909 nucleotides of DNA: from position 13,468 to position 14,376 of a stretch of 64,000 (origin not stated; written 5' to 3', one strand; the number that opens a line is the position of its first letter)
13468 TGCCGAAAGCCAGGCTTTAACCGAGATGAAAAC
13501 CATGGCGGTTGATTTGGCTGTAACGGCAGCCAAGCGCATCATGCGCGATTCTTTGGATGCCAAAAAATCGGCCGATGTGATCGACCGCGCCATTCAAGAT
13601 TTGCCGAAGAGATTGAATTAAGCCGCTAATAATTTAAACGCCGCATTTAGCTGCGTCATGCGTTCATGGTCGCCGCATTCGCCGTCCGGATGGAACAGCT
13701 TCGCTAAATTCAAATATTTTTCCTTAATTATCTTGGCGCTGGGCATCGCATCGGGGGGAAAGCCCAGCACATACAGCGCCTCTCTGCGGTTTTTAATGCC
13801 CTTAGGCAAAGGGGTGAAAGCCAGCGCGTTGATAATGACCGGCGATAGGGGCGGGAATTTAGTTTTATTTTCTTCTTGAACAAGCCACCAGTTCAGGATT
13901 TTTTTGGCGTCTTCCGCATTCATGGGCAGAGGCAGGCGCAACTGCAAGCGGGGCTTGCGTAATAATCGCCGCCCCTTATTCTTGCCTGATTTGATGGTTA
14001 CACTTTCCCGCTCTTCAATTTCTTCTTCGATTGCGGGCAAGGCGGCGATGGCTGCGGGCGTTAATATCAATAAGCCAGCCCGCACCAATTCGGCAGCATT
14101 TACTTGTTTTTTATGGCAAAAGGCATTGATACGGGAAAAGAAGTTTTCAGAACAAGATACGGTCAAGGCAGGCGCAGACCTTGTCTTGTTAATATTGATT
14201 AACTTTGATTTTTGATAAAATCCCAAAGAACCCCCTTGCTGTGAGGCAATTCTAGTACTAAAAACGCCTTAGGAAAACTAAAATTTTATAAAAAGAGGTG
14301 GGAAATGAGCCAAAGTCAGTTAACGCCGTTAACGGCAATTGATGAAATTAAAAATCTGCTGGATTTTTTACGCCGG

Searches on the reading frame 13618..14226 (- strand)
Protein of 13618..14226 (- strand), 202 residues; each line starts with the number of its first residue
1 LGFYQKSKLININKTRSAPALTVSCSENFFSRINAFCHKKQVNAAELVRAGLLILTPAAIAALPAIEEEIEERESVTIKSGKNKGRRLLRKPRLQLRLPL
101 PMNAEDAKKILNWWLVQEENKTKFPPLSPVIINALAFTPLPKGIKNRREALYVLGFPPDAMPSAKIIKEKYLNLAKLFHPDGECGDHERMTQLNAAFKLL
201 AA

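Call 3: search_protein_families(library=pfam, proteins=[window:13618-14226:-], max_evalue=1)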
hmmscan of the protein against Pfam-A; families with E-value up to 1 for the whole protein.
window:13618-14226:- (202 aa): 1 family
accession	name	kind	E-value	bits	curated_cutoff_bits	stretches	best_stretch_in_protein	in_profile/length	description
PF00226.36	DnaJ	-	2.5e-05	24.7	27.8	1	153-200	5-53/63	DnaJ domain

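Call 4: search_protein_families(library=ncbifam, proteins=[window:13618-14226:-], max_evalue=1)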
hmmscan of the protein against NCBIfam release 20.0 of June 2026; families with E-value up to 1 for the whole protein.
window:13618-14226:- (202 aa): 2 families
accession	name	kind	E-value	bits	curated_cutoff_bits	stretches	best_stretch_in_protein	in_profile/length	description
NF006502.0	PRK08937.3-2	equivalog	0.068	12.6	259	1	164-190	217-243/275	adenylosuccinate lyase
TIGR02349.1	DnaJ_bact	equivalog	0.12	11.7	377.2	1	154-200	6-53/354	molecular chaperone DnaJ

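Call 6: find_homologous_proteins(query=window:13618-14226:-, max_evalue=0.001)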
Query window:13618-14226:- (202 aa): 41 proteins with E <= 0.001 among 671 candidates.
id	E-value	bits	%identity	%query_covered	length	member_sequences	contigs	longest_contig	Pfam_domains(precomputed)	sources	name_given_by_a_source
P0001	1.9e-114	398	99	90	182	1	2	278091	PF00226.37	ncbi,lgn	ncbi:MAG: J domain-containing protein [Dongiaceae bacterium]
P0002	1.0e-31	128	37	89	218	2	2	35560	-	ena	-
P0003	1.5e-30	124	62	35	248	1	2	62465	PF00226.37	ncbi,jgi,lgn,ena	-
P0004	1.7e-30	124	37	89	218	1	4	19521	-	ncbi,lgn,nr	ncbi:MAG: J domain-containing protein [Alphaproteobacteria bacterium]|nr:J domain-containing protein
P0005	9.9e-30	122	36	90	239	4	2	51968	-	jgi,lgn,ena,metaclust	metaclust:\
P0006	5.8e-29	119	37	90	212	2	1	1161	-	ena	-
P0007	6.7e-29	119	35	94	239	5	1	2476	-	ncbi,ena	-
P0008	1.1e-28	118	35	95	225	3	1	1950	PF00226.37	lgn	-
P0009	3.6e-28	117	31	95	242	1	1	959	PF00226.37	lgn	-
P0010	1.3e-27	115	35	88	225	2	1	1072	-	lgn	-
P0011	1.5e-27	115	35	95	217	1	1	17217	-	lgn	-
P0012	2.0e-27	114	36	88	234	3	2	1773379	-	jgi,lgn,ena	-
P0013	3.2e-27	113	37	90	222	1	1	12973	-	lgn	-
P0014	3.4e-27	113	38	89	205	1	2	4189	-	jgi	jgi:hypothetical protein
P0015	6.8e-27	112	32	94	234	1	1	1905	-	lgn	-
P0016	1.1e-26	112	36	90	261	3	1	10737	PF00226.37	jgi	jgi:hypothetical protein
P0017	1.1e-26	112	33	95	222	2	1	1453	PF00226.37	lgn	-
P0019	1.7e-26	111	36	90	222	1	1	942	PF00226.37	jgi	-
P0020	1.7e-26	111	34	89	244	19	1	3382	PF00226.37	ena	-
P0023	5.3e-26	109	36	90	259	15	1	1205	PF00226.37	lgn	-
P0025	1.5e-25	108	35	90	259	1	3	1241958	PF00226.37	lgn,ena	-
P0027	2.7e-25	107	35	90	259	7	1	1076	PF00226.37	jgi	-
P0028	3.2e-25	107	35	90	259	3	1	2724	PF00226.37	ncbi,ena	-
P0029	5.9e-25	106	35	91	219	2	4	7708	PF00226.37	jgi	jgi:hypothetical protein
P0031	1.6e-24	105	31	90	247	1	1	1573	PF00226.37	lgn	-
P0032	4.0e-24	103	36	86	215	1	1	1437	PF00226.37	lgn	-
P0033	6.5e-24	103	35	93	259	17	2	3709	PF00226.37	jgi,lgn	jgi:hypothetical protein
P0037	2.7e-23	101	34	83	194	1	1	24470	PF00226.37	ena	-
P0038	3.9e-23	100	32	90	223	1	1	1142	PF00226.37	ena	-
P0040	1.2e-21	95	36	91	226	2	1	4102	PF00226.37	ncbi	-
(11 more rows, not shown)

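Call 8: find_encoding_contigs(protein=P0012, flank=6000, max_places=2)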
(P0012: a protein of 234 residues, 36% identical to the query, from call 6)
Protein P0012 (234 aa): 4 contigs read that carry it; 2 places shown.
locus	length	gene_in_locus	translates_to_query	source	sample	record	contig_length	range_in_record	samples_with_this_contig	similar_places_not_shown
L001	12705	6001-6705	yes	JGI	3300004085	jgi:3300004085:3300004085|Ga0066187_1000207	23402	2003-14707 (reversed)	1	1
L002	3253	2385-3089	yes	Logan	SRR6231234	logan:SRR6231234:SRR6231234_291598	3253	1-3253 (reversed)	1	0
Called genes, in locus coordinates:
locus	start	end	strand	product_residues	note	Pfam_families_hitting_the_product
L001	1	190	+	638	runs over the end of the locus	PF02824:TGS, PF07973:tRNA_SAD, PF00587:tRNA-synt_2b, PF03129:HGTP_anticodon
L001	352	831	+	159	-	PF05198:IF3_N, PF00707:IF3_C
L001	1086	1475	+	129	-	PF09361:Phasin_2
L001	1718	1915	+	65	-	PF01632:Ribosomal_L35p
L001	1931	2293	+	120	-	PF00453:Ribosomal_L20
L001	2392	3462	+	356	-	PF02912:Phe_tRNA-synt_N, PF01409:tRNA-synt_2d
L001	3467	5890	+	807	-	PF01588:tRNA_bind, PF03483:B3_4, PF03484:B5, PF17759:tRNA_synthFbeta, PF03147:FDX-ACB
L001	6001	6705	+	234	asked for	-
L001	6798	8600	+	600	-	PF00009:GTP_EFTU, PF03144:GTP_EFTU_D2, PF14492:EFG_III (faint), PF00679:EFG_C, PF06421:LepA_C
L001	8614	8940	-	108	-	-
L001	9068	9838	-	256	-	PF09339:HTH_IclR, PF01614:IclR_C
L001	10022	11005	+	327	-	PF03401:TctC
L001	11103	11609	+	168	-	PF07331:TctB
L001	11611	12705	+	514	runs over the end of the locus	PF01970:TctA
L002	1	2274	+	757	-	?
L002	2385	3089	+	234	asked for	-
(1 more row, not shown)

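Call 9: find_encoding_contigs(protein=P0025, flank=6000, max_places=2)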
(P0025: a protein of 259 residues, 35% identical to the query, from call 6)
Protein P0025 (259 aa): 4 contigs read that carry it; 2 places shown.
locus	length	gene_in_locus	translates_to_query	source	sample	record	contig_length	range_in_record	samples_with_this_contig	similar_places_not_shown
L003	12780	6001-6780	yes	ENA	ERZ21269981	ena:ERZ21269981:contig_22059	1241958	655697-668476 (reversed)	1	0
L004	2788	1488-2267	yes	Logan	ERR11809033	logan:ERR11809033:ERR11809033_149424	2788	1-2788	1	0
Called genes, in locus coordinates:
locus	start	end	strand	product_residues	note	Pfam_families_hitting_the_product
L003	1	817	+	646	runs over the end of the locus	PF02824:TGS, PF07973:tRNA_SAD, PF00587:tRNA-synt_2b, PF03129:HGTP_anticodon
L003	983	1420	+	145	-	PF05198:IF3_N, PF00707:IF3_C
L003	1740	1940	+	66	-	PF01632:Ribosomal_L35p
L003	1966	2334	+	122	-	PF00453:Ribosomal_L20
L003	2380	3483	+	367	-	PF02912:Phe_tRNA-synt_N, PF01409:tRNA-synt_2d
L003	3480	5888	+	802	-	PF01588:tRNA_bind, PF03483:B3_4, PF03484:B5, PF17759:tRNA_synthFbeta, PF03147:FDX-ACB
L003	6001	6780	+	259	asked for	PF00226:DnaJ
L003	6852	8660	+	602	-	PF13555:AAA_29 (faint), PF25199:nSTAND_NTPase5 (faint), PF00005:ABC_tran, PF00006:ATP-synt_ab (faint), PF01926:MMR_HSR1 (faint), PF02463:SMC_N (faint), PF00005:ABC_tran, PF16326:ABC_tran_CTD, +8 more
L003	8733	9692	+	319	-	PF16234:DUF4892, PF00691:OmpA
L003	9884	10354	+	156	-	PF04073:tRNA_edit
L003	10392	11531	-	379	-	-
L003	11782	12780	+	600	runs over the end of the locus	PF00009:GTP_EFTU, PF22042:EF-G_D2 (weak), PF03144:GTP_EFTU_D2, PF14492:EFG_III (weak), PF00679:EFG_C, PF06421:LepA_C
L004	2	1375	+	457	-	?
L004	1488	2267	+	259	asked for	PF00226:DnaJ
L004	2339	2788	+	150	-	?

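Call 10: find_encoding_contigs(protein=P0002, flank=6000, max_places=2)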
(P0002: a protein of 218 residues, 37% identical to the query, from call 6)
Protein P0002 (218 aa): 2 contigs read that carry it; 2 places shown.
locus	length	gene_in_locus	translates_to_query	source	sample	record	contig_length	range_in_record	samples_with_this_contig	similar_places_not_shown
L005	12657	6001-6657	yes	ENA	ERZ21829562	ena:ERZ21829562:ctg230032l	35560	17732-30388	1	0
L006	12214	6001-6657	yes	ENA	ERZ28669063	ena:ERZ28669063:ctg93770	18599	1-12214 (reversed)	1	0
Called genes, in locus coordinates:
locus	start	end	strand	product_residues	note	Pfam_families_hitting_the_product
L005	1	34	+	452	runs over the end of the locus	PF07219:HemY_N, PF14559:TPR_19 (weak)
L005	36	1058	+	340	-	PF13480:Acetyltransf_6, PF02388:FemAB (weak)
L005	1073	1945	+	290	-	PF01522:Polysacc_deac_1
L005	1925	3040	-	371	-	-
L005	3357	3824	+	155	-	PF13428:TPR_14 (faint), PF13432:TPR_16, PF23914:TPR_CcmH_CycH (weak), PF00515:TPR_1, PF07719:TPR_2, PF13181:TPR_8, PF13424:TPR_12 (weak), PF14559:TPR_19, +4 more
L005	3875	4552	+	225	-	PF07298:NnrU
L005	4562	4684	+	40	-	-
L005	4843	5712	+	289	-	PF00669:Flagellin_N, PF00700:Flagellin_C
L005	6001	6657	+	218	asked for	-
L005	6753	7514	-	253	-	PF01027:Bax1-I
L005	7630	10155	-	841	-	PF12704:MacB_PCD (weak), PF02687:FtsX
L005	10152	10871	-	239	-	PF00005:ABC_tran, PF13304:AAA_21 (faint)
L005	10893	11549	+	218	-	PF25182:NonGDSL, PF00657:Lipase_GDSL, PF13472:Lipase_GDSL_2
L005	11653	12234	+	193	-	PF00881:Nitroreductase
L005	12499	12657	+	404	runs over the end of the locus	PF00365:PFK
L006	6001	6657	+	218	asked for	-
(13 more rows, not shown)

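Call 16: find_related_loci(query=A1, collection=genome_contigs, flank=6000)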
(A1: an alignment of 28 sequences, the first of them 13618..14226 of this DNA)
Query A1 (202 aa) in genome_contigs; peptide patterns used: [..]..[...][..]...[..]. (x = any residue, [..] = any of these).
259 stretches matched a pattern; 253 encode a relative of the query (tblastn E <= 1e-3); the best 80 are kept; 80 distinct loci.
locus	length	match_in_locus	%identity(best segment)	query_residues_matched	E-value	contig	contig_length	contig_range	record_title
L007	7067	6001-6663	35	2-200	9e-40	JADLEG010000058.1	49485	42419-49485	MAG: Alphaproteobacteria bacterium isolate SJ314 c_000000235075, whole genome shotgun sequence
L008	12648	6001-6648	37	20-202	2e-38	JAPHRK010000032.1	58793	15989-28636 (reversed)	MAG: Rhodospirillales bacterium isolate N2D-Bin_14 c_000000104663, whole genome shotgun sequence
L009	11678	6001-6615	37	20-200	2e-38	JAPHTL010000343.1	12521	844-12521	MAG: Rhodospirillales bacterium isolate N1M-Bin_3 c_000000236965, whole genome shotgun sequence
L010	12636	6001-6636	37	23-202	6e-38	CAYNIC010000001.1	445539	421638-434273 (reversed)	MAG TPA_asm: uncultured Rhodospirillales bacterium isolate SRP189682_co2_447 genome assembly, contig: NODE_1_length_4455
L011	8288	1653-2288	35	12-200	2e-34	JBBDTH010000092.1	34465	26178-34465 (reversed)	MAG: Rhodospirillales bacterium isolate LejiaC_61_12 Lejia_C_2889_length_34465_cov_7, whole genome shotgun sequence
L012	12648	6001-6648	36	7-200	1e-37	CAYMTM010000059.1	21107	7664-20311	MAG TPA_asm: uncultured Rhodospirillaceae bacterium isolate binchicken_co274_48 genome assembly, contig: NODE_6458_lengt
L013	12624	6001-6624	36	20-200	4e-37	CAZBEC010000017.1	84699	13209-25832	MAG TPA_asm: uncultured Thalassospiraceae bacterium isolate SRP167671_co2_97 genome assembly, contig: NODE_317_length_84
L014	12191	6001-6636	34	20-200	5e-37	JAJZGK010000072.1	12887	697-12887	MAG: Proteobacteria bacterium isolate LL4.bin51 NODE_5354_length_12887_cov_1.853840, whole genome shotgun sequence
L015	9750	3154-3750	36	20-200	1e-36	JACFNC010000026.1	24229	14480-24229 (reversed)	MAG: Rhodospirillales bacterium isolate BROCD014 NODE_1624_length_24229_cov_28.472946, whole genome shotgun sequence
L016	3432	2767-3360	36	22-200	1e-36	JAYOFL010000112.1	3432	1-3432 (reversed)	MAG: Rhodospirillales bacterium isolate 139551_S153_metabat_bins_2.tsv.079 NODE_27300_length_3432_cov_9.399763, whole ge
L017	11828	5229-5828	35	20-200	3e-36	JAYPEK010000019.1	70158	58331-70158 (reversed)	MAG: Rhodospirillaceae bacterium isolate 139580_S181_maxbin_bins.tsv.117 NODE_310_length_70158_cov_13.443932, whole geno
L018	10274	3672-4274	37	22-200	9e-36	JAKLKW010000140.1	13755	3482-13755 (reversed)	MAG: Alphaproteobacteria bacterium isolate MAG.417 MAG.417-scaffold_2305, whole genome shotgun sequence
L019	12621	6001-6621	36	20-200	6e-36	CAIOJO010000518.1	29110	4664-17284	MAG: uncultured Telmatospirillum sp. isolate AlinenLipids_bin-4733 genome assembly, contig: bin-4733:518/568, whole geno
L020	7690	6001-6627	33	20-200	8e-36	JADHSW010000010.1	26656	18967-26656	MAG: Rhodospirillales bacterium isolate BS150m-G4 BS-150m-C1511, whole genome shotgun sequence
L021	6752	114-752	33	14-200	8e-35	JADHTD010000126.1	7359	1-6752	MAG: Rhodospirillales bacterium isolate BS150m-G11 BS-150m-C9673, whole genome shotgun sequence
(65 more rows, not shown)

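Call 23: predict_structure(alignment_id=A1)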
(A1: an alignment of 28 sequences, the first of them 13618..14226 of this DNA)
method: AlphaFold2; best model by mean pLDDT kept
length: 202 residues; sequences in the alignment: 28
mean_pLDDT: 80.7   pTM: 0.52
mean pLDDT of the five models: 80.7, 79.4, 78.3, 78.0, 75.6
residues with pLDDT >= 90: 60; 70-90: 103; 50-70: 24; < 50: 15
segments of 3 or more residues with pLDDT < 50: 1-15
pLDDT, mean of each block of 10 residues (from residue 1): 41 53 87 90 90 85 76 76 84 83 89 87 59 75 92 91 91 88 84 94 78
secondary structure, 60 per line:
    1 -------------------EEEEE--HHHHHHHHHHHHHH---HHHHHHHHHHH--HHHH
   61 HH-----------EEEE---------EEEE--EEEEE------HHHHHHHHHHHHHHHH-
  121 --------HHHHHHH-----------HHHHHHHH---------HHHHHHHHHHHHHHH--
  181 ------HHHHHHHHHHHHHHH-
elements in order: E20-24 H27-40 H44-54 H57-62 E74-77 E87-90 E93-97 H104-119 H129-135 H147-154 H164-178 H187-201

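Call 25: search_protein_representatives(alignment_id=A1)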
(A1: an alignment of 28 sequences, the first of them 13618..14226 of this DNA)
Query: 28 sequences, 218 profile positions. Proteins with E-value up to 0.001 (for the whole library): 1240; up to 1e-10: 194; up to 1e-30: 101. The best 150 are listed.
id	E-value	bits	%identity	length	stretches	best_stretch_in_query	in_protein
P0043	2.3e-84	298.5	-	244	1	8-217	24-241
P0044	2.1e-82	292.1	-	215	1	8-217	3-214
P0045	9.1e-82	290.0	-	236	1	9-217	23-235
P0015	2.2e-81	288.8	-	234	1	7-217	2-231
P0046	1.8e-78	279.3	-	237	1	11-216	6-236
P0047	8.7e-78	277.0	-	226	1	12-217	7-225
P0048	1.8e-77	276.0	-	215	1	5-217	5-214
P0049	2.0e-77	275.8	-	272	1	17-217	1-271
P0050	2.3e-77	275.6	-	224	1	6-216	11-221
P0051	1.3e-76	273.2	-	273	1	12-217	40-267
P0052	2.2e-76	272.4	-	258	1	7-217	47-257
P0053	4.2e-74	265.0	-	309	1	8-217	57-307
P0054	1.5e-73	263.2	-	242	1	6-216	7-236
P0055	2.4e-73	262.5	-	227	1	8-216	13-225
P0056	2.6e-73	262.4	-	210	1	10-215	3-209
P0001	3.2e-66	239.2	-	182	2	15-120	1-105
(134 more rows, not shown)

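Call 28: fold_search(model_id=the predicted structure, library=pdb)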
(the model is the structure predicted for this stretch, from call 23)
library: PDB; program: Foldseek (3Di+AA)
matches with E <= 10: 198; with E <= 0.001: 0
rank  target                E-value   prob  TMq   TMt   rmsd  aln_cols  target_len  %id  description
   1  4rwu                  5.1e-02  1.00  0.25  0.58   2.7        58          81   29  J-domain of Sis1 protein, Hsp40 co-chaperone from Saccharomyces cerevisiae (released 2014-12-17)
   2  6d6x_MODEL_1_A        5.8e-02  1.00  0.24  0.56   4.1        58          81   29  HSP40 co-chaperone Sis1 J-domain (released 2019-05-01)
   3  2dn9_MODEL_1_A        1.0e-01  1.00  0.24  0.57   3.8        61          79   34  Solution structure of J-domain from the DnaJ homolog, human Tid1 protein (released 2006-10-25)
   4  2lo1_MODEL_1_A        1.1e-01  0.99  0.23  0.60   2.7        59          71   25  NMR structure of the protein BC008182, a DNAJ-like domain from Homo sapiens (released 2012-02-15)
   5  8eod_MODEL_1_A        1.5e-01  0.97  0.21  0.45   3.0        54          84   30  EEVD:Sis1-81 (J domain) bound conformation (released 2023-10-18)
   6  2ctw_MODEL_1_A        2.1e-01  0.99  0.23  0.40   2.6        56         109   28  Solution structure of J-domain from mouse DnaJ subfamily C menber 5 (released 2005-11-24)
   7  6rzy_A                2.1e-01  0.96  0.22  0.57   3.6        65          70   22  Plasmodium falciparum PFA0660w Hsp40 co-chaperone J-domain (released 2019-10-02)
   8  5nro_B                2.4e-01  0.99  0.23  0.68   2.3        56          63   25  Structure of full-length DnaK with bound J-domain (released 2018-01-17)
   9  2och                  2.9e-01  0.99  0.23  0.65   2.2        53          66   34  J-domain of dnj-12 from Caenorhabditis elegans (released 2007-01-23)
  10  6n8e                  5.2e-01  0.15  0.16  0.04  14.9       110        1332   12  Crystal structure of holo-ObiF1, a five domain nonribosomal peptide synthetase from Burkholderia diffusa (released 2019-07-24)
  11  9f0x_E                7.0e-01  0.41  0.26  0.43   8.8       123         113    9  CryoEM structure of the F plasmid relaxosome in its pre-initiation state, derived from the ds-27_+143-R Locally-refine (released 2025-06-04)
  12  9f0y_F                7.0e-01  0.25  0.20  0.32  11.1       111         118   10  CryoEM structure of the F plasmid relaxosome with TraI in its TE mode, derived from the ss-27_+8ds+9_+143-R Locally-re (released 2025-06-04)
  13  3apq_A                8.9e-01  0.77  0.22  0.21   3.3        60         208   27  Crystal structure of J-Trx1 fragment of ERdj5 (released 2011-04-20)
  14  2m6y_MODEL_1_A        9.4e-01  0.85  0.23  0.56   3.5        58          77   29  The solution structure of the J-domain of human DnaJA1 (released 2013-06-26)
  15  8f7g                  9.4e-01  0.09  0.17  0.09  16.9       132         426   12  The condensation domain of surfactin A synthetase C in space group P212121 (released 2023-11-22)
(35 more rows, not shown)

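Call 41: find_encoding_contigs(protein=P0001, flank=3000, max_places=4)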
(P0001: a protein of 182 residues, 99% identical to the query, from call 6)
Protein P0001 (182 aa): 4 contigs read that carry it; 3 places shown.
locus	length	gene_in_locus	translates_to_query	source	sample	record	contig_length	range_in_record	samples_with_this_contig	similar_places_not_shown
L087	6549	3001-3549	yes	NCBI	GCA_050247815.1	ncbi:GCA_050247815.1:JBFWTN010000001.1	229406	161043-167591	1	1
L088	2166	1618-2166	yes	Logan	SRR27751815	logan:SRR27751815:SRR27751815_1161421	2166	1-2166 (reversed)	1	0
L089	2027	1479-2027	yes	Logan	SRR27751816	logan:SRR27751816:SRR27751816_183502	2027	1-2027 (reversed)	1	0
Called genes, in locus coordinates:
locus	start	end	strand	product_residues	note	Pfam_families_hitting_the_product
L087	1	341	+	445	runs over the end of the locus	PF02347:GDC-P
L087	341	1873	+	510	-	PF02347:GDC-P (faint), PF00266:Aminotran_5, PF21478:GcvP2_C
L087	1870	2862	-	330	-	-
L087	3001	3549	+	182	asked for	PF00226:DnaJ (faint)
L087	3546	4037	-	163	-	PF00430:ATP-synt_B, PF05405:Mt_ATP-synt_B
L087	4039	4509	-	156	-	PF02326:YMF19, PF28006:HpsJ (weak), PF00430:ATP-synt_B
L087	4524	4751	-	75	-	PF00137:ATP-synt_C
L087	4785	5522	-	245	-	PF00119:ATP-synt_A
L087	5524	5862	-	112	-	PF09527:ATPase_gene1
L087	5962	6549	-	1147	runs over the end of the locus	PF02463:SMC_N, PF13175:AAA_15, PF13304:AAA_21 (weak), PF13476:AAA_23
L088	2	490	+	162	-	?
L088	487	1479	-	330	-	-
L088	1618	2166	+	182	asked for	PF00226:DnaJ (faint)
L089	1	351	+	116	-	?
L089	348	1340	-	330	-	-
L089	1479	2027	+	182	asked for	PF00226:DnaJ (faint)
